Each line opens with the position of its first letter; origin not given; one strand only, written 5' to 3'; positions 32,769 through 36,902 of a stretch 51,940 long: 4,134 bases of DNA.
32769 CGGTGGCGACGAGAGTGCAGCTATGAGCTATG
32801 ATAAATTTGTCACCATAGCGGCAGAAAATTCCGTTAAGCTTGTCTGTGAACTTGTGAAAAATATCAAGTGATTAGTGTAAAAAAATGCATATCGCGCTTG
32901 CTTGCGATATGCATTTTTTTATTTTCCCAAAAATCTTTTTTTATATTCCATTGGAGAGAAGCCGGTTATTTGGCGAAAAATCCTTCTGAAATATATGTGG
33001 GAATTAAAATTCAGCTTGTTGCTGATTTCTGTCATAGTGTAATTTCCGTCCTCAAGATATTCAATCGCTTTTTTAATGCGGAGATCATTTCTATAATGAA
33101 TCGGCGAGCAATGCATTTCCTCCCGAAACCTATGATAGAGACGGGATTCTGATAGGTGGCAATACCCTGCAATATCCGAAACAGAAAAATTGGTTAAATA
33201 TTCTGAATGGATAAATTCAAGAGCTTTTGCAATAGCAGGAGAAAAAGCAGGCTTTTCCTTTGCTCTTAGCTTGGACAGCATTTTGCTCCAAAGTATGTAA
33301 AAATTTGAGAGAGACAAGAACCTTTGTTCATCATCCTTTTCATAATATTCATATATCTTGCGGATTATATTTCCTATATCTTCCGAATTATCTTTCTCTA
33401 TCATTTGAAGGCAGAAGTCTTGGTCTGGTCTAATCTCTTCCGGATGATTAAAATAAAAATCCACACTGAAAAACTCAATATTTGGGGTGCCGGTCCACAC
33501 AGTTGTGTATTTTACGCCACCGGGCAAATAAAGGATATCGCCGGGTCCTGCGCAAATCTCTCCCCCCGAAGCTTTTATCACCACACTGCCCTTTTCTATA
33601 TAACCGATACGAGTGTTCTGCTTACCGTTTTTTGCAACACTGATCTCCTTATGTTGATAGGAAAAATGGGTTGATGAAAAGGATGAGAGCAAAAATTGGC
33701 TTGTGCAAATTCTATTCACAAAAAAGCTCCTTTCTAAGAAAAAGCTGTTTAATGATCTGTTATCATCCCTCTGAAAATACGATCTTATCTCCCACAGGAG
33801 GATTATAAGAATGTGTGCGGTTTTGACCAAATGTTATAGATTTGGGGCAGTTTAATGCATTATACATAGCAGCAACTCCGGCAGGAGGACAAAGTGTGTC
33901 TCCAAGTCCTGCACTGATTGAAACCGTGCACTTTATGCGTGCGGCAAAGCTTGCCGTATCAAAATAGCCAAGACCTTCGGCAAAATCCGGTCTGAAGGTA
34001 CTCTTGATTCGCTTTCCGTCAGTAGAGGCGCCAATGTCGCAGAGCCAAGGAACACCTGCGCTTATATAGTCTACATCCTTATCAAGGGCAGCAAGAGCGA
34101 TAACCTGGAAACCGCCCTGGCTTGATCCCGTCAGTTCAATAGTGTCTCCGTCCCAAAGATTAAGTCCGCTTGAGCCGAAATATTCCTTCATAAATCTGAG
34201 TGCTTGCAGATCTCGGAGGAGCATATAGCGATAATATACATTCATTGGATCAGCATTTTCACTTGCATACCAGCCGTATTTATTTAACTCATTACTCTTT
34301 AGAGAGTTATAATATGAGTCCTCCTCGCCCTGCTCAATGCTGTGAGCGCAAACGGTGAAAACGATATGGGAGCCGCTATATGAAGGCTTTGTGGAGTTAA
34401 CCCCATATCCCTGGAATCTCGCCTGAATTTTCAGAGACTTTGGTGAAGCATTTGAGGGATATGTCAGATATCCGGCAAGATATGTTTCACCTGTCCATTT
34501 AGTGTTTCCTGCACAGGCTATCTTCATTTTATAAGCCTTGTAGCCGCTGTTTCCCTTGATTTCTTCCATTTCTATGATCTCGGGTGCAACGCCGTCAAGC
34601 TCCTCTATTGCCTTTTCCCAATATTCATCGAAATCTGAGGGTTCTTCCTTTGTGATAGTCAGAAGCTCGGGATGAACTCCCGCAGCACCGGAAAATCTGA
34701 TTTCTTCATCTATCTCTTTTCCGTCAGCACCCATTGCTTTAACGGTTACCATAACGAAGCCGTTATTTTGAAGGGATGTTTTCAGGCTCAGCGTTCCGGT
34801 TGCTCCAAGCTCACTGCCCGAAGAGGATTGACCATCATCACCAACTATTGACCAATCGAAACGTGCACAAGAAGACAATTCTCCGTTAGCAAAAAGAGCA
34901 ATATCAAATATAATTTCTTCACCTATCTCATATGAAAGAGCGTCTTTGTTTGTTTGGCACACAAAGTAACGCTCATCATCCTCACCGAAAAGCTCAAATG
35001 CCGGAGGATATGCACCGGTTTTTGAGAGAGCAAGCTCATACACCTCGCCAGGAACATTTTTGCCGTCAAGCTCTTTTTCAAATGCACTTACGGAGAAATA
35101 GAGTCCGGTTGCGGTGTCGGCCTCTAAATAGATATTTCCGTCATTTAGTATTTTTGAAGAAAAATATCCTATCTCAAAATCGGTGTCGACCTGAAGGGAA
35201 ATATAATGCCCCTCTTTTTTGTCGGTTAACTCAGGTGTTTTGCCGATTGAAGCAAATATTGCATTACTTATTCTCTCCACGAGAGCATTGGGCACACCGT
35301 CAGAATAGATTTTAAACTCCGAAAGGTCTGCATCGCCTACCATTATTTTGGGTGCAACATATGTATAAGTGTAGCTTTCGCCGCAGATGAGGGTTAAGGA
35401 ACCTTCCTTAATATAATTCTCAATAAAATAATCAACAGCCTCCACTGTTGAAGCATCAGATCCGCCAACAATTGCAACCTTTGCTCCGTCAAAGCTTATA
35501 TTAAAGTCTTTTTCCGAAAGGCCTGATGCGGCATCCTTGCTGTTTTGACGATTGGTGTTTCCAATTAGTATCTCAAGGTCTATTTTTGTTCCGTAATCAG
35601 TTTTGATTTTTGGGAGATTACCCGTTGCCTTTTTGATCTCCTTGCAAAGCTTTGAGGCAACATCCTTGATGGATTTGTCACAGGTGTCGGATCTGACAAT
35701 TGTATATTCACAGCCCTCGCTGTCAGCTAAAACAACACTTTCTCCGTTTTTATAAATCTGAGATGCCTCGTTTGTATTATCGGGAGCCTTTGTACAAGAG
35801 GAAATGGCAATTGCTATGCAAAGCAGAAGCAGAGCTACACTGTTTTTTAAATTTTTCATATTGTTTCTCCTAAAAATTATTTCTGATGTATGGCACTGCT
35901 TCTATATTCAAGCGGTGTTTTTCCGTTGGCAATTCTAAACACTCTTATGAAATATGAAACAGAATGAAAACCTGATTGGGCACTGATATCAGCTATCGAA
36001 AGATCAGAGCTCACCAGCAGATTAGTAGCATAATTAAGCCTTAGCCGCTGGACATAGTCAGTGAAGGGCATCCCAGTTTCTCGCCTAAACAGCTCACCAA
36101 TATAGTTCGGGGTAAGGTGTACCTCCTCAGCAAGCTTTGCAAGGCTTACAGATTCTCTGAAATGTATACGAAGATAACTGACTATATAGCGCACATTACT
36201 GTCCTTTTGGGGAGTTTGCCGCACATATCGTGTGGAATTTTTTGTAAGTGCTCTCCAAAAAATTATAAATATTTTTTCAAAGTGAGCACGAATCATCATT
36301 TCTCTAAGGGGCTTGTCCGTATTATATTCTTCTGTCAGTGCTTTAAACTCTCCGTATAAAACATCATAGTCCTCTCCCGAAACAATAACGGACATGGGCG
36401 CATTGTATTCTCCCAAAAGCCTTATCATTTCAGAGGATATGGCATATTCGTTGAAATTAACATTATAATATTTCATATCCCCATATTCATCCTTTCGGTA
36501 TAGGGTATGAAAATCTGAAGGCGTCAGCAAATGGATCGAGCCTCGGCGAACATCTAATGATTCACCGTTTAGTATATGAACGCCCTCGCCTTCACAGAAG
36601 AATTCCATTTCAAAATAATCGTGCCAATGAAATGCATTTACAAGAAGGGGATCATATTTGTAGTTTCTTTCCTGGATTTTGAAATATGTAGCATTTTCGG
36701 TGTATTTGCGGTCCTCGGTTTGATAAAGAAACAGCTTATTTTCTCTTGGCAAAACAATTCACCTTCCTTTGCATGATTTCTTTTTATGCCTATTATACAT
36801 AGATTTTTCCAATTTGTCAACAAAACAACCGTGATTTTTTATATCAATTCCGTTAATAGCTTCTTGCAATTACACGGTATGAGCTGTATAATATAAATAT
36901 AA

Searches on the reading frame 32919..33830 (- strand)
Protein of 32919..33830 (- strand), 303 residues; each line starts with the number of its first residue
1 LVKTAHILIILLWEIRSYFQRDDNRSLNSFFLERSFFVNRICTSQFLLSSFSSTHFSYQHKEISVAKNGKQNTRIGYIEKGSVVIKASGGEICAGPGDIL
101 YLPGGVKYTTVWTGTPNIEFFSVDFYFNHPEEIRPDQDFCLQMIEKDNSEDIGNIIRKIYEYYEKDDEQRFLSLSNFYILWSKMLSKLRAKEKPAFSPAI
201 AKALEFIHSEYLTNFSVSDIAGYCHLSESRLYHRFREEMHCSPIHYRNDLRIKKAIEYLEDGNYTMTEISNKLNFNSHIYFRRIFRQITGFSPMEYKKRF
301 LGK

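Call 76: search_protein_families(library=pfam, proteins=[window:32919-33830:-], max_evalue=0.00001)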
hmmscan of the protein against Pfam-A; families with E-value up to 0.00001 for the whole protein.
window:32919-33830:- (303 aa): 2 families
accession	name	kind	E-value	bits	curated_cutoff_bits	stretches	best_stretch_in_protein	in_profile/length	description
PF12833.13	HTH_18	-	1.1e-18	67.7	33.6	1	221-299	2-80/80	Helix-turn-helix domain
PF00165.29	HTH_AraC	-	8.8e-15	54.9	26.6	2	260-296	2-40/42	Bacterial regulatory helix-turn-helix proteins, AraC family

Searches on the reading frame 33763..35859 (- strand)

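Call 48: search_protein_families(library=pfam, proteins=[window:33763-35859:-])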
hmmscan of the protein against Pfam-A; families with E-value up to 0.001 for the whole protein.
window:33763-35859:- (698 aa): 1 family
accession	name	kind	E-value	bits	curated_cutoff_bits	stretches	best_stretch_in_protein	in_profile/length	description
PF05448.18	AXE1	-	1e-28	100.5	21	1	404-689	18-309/321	Acetyl xylan esterase (AXE1)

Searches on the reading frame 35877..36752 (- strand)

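Call 76: search_protein_families(library=pfam, proteins=[window:35877-36752:-], max_evalue=0.00001)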
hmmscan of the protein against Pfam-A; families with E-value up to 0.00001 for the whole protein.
window:35877-36752:- (291 aa): 3 families
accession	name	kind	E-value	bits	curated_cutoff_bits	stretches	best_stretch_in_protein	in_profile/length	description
PF12833.13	HTH_18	-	1.9e-22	79.8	33.6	1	207-285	1-79/80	Helix-turn-helix domain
PF00165.29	HTH_AraC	-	6.2e-13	49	26.6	1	248-284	6-41/42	Bacterial regulatory helix-turn-helix proteins, AraC family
PF02311.25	AraC_binding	-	6.5e-07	29.6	21.1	1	40-126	17-99/135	AraC-like ligand binding domain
